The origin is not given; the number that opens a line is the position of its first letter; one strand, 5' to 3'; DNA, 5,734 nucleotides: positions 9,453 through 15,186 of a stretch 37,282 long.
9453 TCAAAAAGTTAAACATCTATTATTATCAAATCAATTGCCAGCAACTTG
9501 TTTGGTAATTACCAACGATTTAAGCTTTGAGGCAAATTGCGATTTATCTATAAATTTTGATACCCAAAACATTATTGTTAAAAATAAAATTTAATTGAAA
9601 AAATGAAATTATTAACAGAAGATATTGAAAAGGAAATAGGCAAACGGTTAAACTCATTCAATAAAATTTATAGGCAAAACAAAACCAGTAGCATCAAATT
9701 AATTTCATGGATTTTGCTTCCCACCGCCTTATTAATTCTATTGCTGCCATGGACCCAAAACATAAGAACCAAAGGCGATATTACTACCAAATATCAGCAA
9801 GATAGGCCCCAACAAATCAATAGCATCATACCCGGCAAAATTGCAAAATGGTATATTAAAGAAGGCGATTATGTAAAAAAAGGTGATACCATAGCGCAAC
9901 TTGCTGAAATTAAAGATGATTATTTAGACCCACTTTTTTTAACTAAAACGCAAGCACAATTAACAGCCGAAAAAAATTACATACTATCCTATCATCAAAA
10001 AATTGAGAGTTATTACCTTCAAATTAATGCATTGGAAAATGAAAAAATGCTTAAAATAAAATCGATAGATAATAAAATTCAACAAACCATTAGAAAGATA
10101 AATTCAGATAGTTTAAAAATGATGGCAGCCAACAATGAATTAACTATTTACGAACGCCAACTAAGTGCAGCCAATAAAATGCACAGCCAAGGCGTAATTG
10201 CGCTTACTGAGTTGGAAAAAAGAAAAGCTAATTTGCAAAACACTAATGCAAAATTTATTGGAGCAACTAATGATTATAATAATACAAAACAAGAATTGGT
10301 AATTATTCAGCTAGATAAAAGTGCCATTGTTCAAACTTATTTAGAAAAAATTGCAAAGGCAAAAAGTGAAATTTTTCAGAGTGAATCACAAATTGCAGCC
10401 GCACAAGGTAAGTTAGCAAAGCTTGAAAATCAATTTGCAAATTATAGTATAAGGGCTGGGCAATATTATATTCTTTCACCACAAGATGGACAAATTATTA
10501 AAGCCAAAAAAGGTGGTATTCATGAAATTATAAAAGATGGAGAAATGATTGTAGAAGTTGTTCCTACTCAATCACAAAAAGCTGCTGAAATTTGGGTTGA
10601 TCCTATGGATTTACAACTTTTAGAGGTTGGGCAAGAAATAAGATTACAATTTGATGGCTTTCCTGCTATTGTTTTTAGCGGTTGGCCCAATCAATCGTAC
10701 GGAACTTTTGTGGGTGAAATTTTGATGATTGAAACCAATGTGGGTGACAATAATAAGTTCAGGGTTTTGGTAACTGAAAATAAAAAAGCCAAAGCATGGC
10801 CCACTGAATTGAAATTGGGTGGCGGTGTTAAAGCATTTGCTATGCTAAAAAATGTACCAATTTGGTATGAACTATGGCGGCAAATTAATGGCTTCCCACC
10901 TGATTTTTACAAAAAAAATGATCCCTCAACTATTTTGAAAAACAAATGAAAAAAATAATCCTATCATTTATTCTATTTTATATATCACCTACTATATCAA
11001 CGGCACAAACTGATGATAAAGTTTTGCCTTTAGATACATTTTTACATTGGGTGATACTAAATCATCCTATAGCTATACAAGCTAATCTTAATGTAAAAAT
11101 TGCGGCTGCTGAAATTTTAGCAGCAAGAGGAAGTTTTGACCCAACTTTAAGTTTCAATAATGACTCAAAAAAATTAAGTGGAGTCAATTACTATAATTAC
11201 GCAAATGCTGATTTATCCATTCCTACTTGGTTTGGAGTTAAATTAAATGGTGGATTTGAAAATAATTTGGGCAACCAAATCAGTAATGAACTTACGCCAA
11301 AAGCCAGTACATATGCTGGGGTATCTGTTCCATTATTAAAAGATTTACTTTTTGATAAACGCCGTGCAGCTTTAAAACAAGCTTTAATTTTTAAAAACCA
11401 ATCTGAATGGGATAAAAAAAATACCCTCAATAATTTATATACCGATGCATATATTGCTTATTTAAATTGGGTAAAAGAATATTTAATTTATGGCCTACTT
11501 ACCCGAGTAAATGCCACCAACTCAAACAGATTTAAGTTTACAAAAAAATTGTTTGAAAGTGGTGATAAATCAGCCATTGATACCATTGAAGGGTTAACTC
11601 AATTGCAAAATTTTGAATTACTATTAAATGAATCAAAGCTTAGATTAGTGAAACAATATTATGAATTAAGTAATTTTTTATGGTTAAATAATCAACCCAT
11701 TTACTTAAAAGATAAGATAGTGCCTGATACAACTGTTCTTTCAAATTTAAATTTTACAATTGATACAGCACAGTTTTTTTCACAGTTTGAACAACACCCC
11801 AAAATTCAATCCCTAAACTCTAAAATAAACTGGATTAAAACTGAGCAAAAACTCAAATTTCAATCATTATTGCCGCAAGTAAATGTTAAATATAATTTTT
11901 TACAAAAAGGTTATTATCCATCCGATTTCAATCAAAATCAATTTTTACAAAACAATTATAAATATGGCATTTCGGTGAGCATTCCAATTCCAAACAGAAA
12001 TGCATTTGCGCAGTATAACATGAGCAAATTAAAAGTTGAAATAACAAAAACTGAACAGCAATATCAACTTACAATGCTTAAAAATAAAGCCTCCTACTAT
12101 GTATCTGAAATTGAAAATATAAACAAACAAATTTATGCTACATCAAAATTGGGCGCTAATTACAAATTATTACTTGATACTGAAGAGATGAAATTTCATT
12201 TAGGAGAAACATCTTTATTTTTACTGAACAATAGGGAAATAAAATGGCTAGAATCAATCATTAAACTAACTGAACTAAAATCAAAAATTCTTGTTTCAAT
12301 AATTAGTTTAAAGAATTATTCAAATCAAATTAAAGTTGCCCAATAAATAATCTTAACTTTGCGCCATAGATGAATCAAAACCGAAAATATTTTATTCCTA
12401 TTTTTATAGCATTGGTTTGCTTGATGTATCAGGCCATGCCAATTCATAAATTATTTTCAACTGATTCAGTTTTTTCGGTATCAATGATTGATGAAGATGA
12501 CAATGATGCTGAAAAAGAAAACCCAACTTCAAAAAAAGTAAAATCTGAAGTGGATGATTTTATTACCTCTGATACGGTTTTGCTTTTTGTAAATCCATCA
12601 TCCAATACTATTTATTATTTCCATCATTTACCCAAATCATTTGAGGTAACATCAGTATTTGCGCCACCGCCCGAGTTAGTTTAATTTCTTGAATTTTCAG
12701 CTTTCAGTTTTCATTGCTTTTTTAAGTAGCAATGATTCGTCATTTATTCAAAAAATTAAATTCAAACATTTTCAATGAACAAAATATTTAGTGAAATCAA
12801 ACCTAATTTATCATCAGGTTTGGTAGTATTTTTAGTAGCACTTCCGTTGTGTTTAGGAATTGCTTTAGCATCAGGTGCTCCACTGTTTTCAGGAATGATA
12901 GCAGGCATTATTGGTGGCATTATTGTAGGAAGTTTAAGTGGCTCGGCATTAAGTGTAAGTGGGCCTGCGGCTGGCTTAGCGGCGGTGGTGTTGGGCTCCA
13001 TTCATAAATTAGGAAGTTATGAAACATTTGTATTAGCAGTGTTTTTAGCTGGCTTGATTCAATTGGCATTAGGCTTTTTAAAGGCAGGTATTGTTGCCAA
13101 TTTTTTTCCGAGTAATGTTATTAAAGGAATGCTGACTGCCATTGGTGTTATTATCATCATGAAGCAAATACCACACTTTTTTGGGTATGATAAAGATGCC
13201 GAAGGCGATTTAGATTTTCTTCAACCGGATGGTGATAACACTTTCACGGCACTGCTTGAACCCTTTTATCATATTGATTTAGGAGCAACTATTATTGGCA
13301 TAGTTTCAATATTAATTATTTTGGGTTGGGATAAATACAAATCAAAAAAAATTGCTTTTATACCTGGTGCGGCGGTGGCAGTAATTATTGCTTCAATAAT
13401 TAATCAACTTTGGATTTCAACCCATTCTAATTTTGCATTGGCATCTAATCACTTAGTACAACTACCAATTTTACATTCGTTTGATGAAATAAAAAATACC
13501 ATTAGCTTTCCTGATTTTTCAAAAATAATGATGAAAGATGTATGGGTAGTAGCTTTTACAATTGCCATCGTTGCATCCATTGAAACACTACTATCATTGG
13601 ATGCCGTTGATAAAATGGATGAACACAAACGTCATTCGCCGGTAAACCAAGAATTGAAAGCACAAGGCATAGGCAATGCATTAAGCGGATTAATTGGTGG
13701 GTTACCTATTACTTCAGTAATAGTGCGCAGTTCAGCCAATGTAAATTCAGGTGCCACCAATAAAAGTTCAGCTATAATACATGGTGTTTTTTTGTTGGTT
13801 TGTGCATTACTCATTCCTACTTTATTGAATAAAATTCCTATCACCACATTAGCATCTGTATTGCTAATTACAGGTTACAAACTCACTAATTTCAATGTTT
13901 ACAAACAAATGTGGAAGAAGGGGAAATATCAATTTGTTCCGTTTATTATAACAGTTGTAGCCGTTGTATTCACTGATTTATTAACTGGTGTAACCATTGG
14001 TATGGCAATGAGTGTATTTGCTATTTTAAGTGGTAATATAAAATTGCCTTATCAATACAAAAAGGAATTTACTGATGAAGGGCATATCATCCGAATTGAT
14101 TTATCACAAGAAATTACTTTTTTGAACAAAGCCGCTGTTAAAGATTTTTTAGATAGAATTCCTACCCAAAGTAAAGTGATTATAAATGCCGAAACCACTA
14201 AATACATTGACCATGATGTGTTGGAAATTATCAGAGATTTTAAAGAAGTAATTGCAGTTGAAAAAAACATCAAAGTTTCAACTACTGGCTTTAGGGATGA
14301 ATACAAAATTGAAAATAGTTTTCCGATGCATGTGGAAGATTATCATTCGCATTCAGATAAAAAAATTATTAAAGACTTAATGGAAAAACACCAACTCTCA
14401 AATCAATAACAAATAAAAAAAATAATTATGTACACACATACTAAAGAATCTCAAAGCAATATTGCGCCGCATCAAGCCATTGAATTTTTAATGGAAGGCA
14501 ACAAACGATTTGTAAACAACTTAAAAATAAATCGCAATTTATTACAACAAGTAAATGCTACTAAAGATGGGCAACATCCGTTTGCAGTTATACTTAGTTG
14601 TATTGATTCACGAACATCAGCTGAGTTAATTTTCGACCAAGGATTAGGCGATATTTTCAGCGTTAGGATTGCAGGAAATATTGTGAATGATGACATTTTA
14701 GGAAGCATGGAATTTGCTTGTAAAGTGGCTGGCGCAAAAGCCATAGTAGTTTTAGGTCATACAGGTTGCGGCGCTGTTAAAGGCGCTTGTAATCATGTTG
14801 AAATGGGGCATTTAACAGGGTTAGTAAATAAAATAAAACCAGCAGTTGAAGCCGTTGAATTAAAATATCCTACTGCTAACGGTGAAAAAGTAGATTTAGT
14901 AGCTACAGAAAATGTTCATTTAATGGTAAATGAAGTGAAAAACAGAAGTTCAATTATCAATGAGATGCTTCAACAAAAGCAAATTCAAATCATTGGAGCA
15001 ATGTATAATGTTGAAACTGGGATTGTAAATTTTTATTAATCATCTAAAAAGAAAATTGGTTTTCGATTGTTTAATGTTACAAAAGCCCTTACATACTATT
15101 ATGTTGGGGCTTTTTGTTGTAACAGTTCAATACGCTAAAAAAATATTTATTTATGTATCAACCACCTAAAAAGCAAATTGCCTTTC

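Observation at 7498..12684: Tripartite ABC-HlyD-TolC exporter bracketed by two paralogous 104-aa proteins of unrecognised family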

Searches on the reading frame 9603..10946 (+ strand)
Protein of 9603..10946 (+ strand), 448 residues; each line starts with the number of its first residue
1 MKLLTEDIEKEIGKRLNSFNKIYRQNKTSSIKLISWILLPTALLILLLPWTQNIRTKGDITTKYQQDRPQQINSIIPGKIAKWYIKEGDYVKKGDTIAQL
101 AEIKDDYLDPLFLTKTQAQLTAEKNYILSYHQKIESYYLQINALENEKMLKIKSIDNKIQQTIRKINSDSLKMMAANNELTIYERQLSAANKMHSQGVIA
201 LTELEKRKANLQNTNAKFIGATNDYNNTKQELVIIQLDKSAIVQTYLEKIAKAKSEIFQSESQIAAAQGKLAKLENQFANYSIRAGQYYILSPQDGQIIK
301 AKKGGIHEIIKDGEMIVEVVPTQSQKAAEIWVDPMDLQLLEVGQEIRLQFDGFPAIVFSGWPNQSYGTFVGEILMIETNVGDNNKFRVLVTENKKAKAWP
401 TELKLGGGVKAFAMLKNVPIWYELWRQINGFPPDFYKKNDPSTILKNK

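Call 5: search_protein_families(library=pfam, proteins=[window:9603-10946:+], max_evalue=0.01)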
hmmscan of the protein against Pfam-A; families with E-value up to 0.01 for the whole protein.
window:9603-10946:+ (448 aa): 4 families
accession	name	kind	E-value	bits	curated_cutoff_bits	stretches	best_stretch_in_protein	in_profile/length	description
PF13437.12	HlyD_3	-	4.7e-12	47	22.2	1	290-354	2-65/106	HlyD family secretion protein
PF13533.13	Biotin_lipoyl_2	-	2.2e-11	43.7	29.8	1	71-100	2-31/32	Biotin-lipoyl like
PF00364.28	Biotin_lipoyl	-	0.001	19.3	22.1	0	70-100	7-36/73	Biotin-requiring enzyme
PF16576.10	HlyD_D23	-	0.0012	18.6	30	0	51-102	3-53/214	Barrel-sandwich domain of CusB or HlyD membrane-fusion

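Call 8: search_protein_families(library=ncbifam, proteins=[window:9603-10946:+], max_evalue=0.01)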
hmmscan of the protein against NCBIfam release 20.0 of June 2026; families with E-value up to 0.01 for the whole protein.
window:9603-10946:+ (448 aa): 12 families
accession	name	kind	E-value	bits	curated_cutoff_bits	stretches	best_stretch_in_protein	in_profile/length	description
TIGR01843.1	type_I_hlyD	subfamily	9e-22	77.6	208.65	1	32-355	5-338/422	HlyD family type I secretion periplasmic adaptor subunit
TIGR01730.1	RND_mfp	subfamily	3.2e-13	49.4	94.9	2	55-101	12-58/322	efflux RND transporter periplasmic adaptor subunit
TIGR02971.1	heterocyst_DevB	subfamily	4.4e-10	39.5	129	1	79-354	26-268/327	ABC exporter membrane fusion protein, DevB family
TIGR00998.1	8a0101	subfamily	9e-08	31.4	390.8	1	50-279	23-223/334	EmrA/EmrK family multidrug efflux transporter periplasmic adaptor subunit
TIGR03794.1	NHLM_micro_HlyD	equivalog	1.2e-07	31.1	156.2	1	67-304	56-272/421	NHLP bacteriocin system secretion protein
NF002939.0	PRK03598.1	equivalog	3.6e-05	23.1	393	0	76-228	51-198/332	secretion protein HlyD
TIGR00999.1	8a0102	subfamily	9.2e-05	21.7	319.3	0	246-348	49-151/271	CzcB/NccB family metal efflux transporter periplasmic adaptor subunit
NF006761.0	PRK09282.1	domain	0.00082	17.9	402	1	61-100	513-552/591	pyruvate carboxylase subunit B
TIGR02168.1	SMC_prok_B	equivalog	0.0011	16.8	567.35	1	116-282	335-504/1181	chromosome segregation protein SMC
NF008854.0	PRK11892.1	equivalog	0.005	15.6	454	0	77-100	16-39/464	pyruvate dehydrogenase complex E1 component subunit beta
NF011457.0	PRK14875.1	equivalog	0.0075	15.3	307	0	77-99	17-39/372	acetoin dehydrogenase dihydrolipoyllysine-residue acetyltransferase subunit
NF047515.1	SpiroCoCo_C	equivalog_domain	0.0081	15.3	125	0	118-284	62-226/313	SpiroCoCo family coiled-coil protein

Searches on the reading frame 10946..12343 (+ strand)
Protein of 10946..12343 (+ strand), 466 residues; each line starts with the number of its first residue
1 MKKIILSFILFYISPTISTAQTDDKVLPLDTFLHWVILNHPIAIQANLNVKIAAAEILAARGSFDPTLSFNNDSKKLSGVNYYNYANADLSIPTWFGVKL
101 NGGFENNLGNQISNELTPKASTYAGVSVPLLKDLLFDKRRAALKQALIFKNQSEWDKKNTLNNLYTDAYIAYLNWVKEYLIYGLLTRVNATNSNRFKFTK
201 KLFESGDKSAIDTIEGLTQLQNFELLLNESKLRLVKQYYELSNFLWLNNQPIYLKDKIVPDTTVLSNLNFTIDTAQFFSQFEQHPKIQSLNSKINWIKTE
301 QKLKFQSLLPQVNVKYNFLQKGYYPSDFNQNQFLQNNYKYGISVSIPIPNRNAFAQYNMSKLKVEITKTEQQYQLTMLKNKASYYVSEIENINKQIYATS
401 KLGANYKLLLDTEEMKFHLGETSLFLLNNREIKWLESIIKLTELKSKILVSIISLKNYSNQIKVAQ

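Call 5: search_protein_families(library=pfam, proteins=[window:10946-12343:+], max_evalue=0.01)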
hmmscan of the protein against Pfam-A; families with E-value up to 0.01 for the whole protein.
window:10946-12343:+ (466 aa): 1 family
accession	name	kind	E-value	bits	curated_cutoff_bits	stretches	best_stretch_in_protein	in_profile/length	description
PF02321.23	OEP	-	3.5e-23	82.8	22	2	281-459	8-186/187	Outer membrane efflux protein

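Call 8: search_protein_families(library=ncbifam, proteins=[window:10946-12343:+], max_evalue=0.01)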
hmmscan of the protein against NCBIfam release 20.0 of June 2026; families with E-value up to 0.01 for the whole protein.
window:10946-12343:+ (466 aa): 1 family
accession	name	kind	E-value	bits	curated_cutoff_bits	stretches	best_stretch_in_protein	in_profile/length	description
TIGR01844.1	type_I_sec_TolC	subfamily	2.6e-07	30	225.15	1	119-463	63-401/414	TolC family outer membrane protein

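Call 28: find_homologous_proteins(query=window:10946-12343:+, max_evalue=1e-30)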
Query window:10946-12343:+ (466 aa): 497 proteins with E <= 1e-30 among 8000 candidates; the best 120 are listed.
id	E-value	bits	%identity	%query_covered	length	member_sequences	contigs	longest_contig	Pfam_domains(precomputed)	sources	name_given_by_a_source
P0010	0.0e+0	1013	100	100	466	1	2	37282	-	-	-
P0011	1.0e-138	481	52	98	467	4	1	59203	PF02321.24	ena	-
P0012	1.2e-119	418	45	99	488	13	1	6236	PF02321.24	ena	-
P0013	6.4e-119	416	44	99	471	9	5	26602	PF02321.24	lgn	-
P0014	8.5e-119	416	46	99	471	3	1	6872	PF02321.24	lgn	-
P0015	8.0e-118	412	45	96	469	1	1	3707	PF02321.24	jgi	jgi:outer membrane protein TolC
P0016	4.3e-117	410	44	99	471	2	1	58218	PF02321.24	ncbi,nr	ncbi:MAG: TolC family protein [Chitinophagaceae bacterium]|nr:TolC family protein [Chitinophagaceae 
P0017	5.9e-117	410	43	99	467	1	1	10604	PF02321.24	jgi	jgi:outer membrane protein TolC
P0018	1.3e-116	408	43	99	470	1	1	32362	PF02321.24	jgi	jgi:outer membrane protein TolC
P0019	1.4e-116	408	44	94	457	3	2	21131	PF02321.24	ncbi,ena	-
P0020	4.8e-116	407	44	97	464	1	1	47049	PF02321.24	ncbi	-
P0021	7.0e-115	403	44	97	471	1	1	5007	PF02321.24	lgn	-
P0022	1.4e-114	402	44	99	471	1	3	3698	PF02321.24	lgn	-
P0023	1.4e-114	402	43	99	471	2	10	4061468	PF02321.24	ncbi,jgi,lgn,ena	ncbi:MAG: TolC family protein [Lacibacter sp.]|jgi:outer membrane protein TolC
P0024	2.5e-114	401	43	98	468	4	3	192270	PF02321.24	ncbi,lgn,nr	ncbi:MAG: TolC family protein [Chitinophagaceae bacterium]|nr:TolC family protein [Chitinophagaceae 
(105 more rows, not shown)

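Call 29: find_encoding_contigs(protein=P0011, flank=10000, max_places=2)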
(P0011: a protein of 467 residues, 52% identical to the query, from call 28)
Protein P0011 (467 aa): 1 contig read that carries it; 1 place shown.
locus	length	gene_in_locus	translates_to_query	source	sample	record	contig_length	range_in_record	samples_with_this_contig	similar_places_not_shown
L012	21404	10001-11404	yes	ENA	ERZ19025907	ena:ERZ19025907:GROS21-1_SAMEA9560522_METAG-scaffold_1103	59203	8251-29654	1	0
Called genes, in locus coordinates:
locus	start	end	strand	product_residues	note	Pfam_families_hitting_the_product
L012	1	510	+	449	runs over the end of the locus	PF01512:Complex1_51K, PF10589:NADH_4Fe-4S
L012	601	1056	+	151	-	PF00582:Usp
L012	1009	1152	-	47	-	-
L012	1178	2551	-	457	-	PF00753:Lactamase_B, PF00581:Rhodanese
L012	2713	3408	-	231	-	PF01323:DSBA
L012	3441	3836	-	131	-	-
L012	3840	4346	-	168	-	PF01883:FeS_assembly_P, PF23451:Zn_ribbon_PaaD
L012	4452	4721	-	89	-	PF13442:Cytochrome_CBB3 (faint)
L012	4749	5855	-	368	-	-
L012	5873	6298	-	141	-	PF13442:Cytochrome_CBB3, PF00034:Cytochrom_C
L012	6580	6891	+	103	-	-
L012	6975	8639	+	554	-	PF00664:ABC_membrane (weak), PF00005:ABC_tran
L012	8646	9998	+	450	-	-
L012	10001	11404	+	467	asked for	PF02321:OEP (weak)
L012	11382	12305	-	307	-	PF00126:HTH_1, PF03466:LysR_substrate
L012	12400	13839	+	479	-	PF00180:Iso_dh, PF18324:Isocitrate_DH_C_bact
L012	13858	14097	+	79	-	-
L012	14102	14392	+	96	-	-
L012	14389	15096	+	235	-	PF00484:Pro_CA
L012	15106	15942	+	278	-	PF20376:DUF6671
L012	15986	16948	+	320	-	PF05982:Sbt_1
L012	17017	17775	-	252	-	PF05138:PaaA_PaaC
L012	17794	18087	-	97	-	PF06243:PaaB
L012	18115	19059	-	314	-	PF05138:PaaA_PaaC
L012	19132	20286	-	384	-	PF14696:Glyoxalase_5, PF00903:Glyoxalase (weak), PF13669:Glyoxalase_4 (weak), PF00903:Glyoxalase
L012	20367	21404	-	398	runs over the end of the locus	PF20510:HgmA_N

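Call 30: find_encoding_contigs(protein=P0016, flank=10000, max_places=2)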
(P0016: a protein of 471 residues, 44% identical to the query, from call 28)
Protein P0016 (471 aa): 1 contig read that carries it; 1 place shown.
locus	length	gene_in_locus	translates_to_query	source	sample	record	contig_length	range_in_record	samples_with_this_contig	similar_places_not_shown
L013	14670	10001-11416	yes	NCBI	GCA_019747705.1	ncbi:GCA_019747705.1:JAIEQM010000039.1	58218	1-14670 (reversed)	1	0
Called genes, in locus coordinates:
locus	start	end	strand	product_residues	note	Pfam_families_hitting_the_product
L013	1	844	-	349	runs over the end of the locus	PF02547:Queuosine_synth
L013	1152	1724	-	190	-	-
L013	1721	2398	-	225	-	PF07947:YhhN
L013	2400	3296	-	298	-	-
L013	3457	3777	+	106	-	-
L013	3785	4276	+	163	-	PF00254:FKBP_C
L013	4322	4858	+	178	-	PF00254:FKBP_C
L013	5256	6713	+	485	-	PF03315:SDH_beta, PF03313:SDH_alpha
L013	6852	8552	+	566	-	PF00664:ABC_membrane (weak), PF00005:ABC_tran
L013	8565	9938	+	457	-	-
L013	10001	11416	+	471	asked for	PF02321:OEP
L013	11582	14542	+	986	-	PF01565:FAD_binding_4, PF02913:FAD-oxidase_C, PF13183:Fer4_8 (weak), PF13534:Fer4_17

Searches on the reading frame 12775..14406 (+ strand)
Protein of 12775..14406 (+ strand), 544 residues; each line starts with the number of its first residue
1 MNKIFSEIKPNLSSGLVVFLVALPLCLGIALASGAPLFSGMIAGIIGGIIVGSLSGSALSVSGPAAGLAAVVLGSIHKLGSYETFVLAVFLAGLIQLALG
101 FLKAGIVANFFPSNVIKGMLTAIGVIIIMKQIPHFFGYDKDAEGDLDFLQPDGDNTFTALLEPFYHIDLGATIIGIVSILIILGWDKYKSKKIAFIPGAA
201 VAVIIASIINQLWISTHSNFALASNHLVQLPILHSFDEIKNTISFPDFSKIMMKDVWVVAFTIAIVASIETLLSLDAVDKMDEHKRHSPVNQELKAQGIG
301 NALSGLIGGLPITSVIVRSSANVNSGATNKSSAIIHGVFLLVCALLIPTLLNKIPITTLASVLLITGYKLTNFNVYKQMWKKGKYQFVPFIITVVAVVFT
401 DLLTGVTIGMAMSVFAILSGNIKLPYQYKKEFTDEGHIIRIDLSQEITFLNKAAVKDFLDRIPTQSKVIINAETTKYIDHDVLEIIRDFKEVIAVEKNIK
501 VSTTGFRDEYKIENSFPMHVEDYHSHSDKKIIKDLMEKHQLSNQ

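Call 5: search_protein_families(library=pfam, proteins=[window:12775-14406:+], max_evalue=0.01)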
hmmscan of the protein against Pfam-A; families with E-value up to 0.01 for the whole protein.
window:12775-14406:+ (544 aa): 2 families
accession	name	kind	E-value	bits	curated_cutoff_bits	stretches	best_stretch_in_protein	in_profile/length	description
PF00916.26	Sulfate_transp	-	1.7e-59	202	23.2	1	10-393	3-380/380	Sulfate permease family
PF16983.11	MFS_MOT1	-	7.5e-05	23.5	30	1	292-370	31-111/111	Molybdate transporter of MFS superfamily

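Call 8: search_protein_families(library=ncbifam, proteins=[window:12775-14406:+], max_evalue=0.01)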
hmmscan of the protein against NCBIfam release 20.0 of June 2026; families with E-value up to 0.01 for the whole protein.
window:12775-14406:+ (544 aa): 3 families
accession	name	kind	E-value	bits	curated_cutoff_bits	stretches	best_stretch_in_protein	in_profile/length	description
NF008660.1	PRK11660.1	equivalog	8.7e-55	186.1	614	1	6-512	27-540/572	C4-dicarboxylic acid transporter DauA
TIGR00815.1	sulP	subfamily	3.2e-54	184.3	380.45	1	6-419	12-423/565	sulfate permease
NF050096.1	BicarbTportBicA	equivalog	1.9e-37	129.1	880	1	4-461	7-447/547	bicarbonate transporter BicA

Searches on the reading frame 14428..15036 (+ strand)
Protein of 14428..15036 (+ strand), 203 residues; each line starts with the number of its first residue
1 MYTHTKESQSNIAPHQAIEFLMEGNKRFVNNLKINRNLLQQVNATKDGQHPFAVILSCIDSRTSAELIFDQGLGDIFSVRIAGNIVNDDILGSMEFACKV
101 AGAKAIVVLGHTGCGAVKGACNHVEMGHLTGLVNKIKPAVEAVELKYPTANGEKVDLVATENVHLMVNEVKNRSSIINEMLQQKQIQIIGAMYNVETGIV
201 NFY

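Call 5: search_protein_families(library=pfam, proteins=[window:14428-15036:+], max_evalue=0.01)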
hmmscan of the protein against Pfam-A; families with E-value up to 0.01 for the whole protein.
window:14428-15036:+ (203 aa): 1 family
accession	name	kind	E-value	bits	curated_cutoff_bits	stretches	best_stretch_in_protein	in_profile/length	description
PF00484.24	Pro_CA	-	4.7e-41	141.1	25.7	1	53-199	1-155/156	Carbonic anhydrase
